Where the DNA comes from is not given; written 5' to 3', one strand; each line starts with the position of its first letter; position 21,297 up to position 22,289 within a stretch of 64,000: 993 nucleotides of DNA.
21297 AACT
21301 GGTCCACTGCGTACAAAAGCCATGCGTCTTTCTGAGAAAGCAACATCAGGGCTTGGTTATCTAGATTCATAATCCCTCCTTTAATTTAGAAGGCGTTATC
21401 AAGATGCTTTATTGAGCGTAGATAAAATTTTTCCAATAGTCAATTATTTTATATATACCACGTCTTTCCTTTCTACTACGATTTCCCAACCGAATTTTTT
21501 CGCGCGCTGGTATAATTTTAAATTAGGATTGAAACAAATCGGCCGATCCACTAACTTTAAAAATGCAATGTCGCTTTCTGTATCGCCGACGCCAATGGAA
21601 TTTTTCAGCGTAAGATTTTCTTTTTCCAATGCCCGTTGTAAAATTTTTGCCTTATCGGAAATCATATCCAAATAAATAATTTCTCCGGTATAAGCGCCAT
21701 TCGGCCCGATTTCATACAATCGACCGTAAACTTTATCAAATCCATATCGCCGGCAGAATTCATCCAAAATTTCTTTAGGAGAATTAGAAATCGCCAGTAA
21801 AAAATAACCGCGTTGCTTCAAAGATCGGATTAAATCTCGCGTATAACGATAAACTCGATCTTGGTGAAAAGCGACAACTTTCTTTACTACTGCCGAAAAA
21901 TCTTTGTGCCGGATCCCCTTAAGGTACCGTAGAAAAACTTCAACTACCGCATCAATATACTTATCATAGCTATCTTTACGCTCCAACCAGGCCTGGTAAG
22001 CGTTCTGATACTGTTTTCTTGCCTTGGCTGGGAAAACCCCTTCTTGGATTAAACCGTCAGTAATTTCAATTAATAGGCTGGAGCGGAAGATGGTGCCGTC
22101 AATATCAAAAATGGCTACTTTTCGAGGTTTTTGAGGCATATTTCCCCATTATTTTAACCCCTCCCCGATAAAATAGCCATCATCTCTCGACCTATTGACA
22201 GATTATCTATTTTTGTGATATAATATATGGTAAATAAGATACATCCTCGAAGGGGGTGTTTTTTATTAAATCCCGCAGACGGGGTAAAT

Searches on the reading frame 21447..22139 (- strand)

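Call 17: search_protein_families(library=pfam, proteins=[window:21447-22139:-], max_evalue=0.01)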
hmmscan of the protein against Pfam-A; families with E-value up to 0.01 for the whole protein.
window:21447-22139:- (231 aa): 4 families
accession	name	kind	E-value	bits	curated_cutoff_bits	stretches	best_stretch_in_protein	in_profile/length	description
PF12710.13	HAD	-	4.5e-19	70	27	1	9-195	1-189/189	haloacid dehalogenase-like hydrolase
PF00702.32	Hydrolase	-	1.4e-14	55.4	26.4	1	7-196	2-189/191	haloacid dehalogenase-like hydrolase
PF13419.12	HAD_2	-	1.5e-08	35.4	23.8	1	10-191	2-165/178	Haloacid dehalogenase-like hydrolase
PF08282.18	Hydrolase_3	-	3.3e-05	24.2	20.9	0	162-202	187-227/255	haloacid dehalogenase-like hydrolase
